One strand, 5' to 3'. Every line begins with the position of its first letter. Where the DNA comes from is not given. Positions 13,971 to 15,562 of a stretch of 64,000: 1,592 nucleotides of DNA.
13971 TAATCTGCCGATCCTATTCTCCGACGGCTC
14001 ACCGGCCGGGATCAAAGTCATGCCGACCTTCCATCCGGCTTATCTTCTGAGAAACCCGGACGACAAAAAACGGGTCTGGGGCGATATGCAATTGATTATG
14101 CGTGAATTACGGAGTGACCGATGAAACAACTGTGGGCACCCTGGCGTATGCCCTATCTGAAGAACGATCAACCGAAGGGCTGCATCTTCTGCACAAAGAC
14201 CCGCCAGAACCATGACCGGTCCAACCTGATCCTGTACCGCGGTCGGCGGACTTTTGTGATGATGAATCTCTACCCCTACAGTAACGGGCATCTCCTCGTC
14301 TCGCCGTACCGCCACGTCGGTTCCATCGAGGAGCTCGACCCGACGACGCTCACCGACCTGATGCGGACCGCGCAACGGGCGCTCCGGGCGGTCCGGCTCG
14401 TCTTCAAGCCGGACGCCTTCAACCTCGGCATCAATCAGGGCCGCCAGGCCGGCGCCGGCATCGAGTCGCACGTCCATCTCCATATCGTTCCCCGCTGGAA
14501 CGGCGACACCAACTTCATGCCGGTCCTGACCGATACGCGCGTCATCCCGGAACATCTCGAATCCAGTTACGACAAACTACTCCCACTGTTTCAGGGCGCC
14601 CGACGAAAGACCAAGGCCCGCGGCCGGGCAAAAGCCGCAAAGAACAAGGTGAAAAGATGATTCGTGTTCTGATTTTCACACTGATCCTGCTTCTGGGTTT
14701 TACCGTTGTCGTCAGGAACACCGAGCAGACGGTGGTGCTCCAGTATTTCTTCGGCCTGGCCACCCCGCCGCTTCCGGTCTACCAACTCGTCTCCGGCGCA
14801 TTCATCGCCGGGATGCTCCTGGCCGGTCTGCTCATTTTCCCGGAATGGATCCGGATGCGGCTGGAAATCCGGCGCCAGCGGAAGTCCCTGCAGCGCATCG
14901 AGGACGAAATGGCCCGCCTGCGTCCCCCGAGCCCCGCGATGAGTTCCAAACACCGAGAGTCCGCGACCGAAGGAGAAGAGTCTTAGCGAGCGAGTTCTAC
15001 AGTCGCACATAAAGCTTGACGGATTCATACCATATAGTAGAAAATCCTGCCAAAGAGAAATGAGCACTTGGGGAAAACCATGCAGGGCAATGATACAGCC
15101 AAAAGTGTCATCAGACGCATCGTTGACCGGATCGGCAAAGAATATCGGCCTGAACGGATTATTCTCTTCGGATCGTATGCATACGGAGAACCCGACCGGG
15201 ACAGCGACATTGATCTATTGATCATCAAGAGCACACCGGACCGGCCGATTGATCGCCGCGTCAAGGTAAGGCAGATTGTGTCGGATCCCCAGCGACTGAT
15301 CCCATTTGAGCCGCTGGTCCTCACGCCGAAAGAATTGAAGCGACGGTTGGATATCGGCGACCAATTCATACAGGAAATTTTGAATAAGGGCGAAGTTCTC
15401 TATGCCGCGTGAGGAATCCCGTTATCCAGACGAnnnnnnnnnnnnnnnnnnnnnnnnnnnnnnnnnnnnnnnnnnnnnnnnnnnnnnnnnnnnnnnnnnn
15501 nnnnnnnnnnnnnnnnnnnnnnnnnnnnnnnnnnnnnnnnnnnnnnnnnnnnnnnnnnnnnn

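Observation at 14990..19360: Lower-GC island beside mutS carrying two paralogous permuted amino-methyltransferases and a putative nuclease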

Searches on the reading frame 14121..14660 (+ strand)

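Call 50: search_protein_families(library=pfam, proteins=[window:14121-14660:+], max_evalue=0.001)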
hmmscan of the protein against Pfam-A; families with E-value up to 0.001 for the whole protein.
window:14121-14660:+ (179 aa): 3 families
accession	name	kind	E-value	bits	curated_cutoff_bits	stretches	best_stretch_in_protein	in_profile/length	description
PF01230.28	HIT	-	2.2e-16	60.7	21.5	1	36-125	7-95/98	HIT domain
PF11969.13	DcpS_C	-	5e-06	27.4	24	1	21-123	2-100/114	Scavenger mRNA decapping enzyme C-term binding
PF04677.20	CwfJ_C_1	-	4.5e-05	23.8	21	1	15-124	8-108/122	Protein similar to CwfJ C-terminus 1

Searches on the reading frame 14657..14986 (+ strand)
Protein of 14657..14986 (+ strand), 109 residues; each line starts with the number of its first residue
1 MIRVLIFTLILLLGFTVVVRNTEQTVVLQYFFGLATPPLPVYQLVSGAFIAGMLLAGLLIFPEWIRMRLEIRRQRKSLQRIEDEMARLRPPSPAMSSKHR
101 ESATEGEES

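Call 50: search_protein_families(library=pfam, proteins=[window:14657-14986:+], max_evalue=0.001)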
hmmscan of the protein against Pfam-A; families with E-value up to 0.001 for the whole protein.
window:14657-14986:+ (109 aa): 1 family
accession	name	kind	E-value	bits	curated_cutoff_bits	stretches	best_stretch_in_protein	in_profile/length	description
PF06305.16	LapA_dom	-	3e-12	46.7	28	1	23-85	3-63/64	Lipopolysaccharide assembly protein A domain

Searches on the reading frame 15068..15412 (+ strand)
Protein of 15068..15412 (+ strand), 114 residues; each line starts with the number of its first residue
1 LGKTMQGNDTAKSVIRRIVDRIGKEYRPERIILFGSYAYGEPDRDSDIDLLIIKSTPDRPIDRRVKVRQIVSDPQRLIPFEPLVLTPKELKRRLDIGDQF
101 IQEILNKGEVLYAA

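Call 3: search_protein_families(library=pfam, proteins=[window:15068-15412:+], max_evalue=1)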
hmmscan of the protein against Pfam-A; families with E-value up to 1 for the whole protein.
window:15068-15412:+ (114 aa): 4 families
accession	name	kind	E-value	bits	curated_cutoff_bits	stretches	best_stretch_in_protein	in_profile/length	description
PF01909.29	NTP_transf_2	-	1.1e-10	42.2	21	1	15-105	1-87/93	Nucleotidyltransferase domain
PF18765.7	Polbeta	-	4e-09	37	26.9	1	24-113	9-89/93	Polymerase beta, Nucleotidyltransferase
PF22600.2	MTPAP-like_central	-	0.018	15.6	27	1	10-70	21-79/139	Poly(A) RNA polymerase, mitochondrial-like, central palm domain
PF10127.15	RlaP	-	0.28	11.2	23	1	34-54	26-46/249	RNA repair pathway DNA polymerase beta family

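Call 4: search_protein_families(library=ncbifam, proteins=[window:15068-15412:+], max_evalue=1)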
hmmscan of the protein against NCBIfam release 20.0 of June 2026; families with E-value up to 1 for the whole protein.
window:15068-15412:+ (114 aa): 6 families
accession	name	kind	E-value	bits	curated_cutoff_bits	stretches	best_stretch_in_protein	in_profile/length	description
NF047752.1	MntA_antitoxin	equivalog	2.2e-07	30.7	60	1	25-73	4-51/106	type VII toxin-antitoxin system MntA family adenylyltransferase antitoxin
NF051895.1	anti_phage_HalB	equivalog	5.3e-06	26.2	190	1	31-58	2-29/211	anti-phage Hailong system nucleotidyltransferase HalB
NF028535.0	ANT_4p_II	subfamily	0.0019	17.5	350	1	14-58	4-49/251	ANT(4')-II family aminoglycoside nucleotidyltransferase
NF012212.1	ANT_9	subfamily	0.027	13.8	340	1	31-70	24-63/249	aminoglycoside nucleotidyltransferase ANT(9)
NF002490.0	PRK01777.1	equivalog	0.043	14.3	75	1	63-93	57-87/96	RnfH family protein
NF004049.0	PRK05568.1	equivalog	0.1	12.9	206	1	14-43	68-97/142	flavodoxin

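Call 5: search_protein_families(library=padloc, proteins=[window:15068-15412:+], max_evalue=1)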
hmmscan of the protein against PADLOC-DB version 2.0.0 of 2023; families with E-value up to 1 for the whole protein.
window:15068-15412:+ (114 aa): 9 families
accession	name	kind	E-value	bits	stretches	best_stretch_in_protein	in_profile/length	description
PDLC04903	PDC-S09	-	5.6e-10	37.5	1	5-73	1-71/108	-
PDLC04907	PDC-S09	-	6.8e-09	33.8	1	8-70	7-70/114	-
PDLC04368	PDC-M05A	-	1.2e-08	33.1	1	32-109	111-185/201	-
PDLC04904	PDC-S09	-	1.3e-08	33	1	15-69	12-65/104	-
PDLC04906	PDC-S09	-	2.4e-08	32.2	1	5-70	1-66/98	-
PDLC04902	PDC-S09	-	6.8e-07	27.5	1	16-60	9-53/97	-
PDLC04905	PDC-S09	-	9.7e-05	20.7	1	18-53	11-47/101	-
PDLC04372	PDC-M05A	-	0.00011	20.5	1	31-111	79-156/167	-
PDLC04369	PDC-M05A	-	0.00015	19.5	1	21-108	98-180/201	-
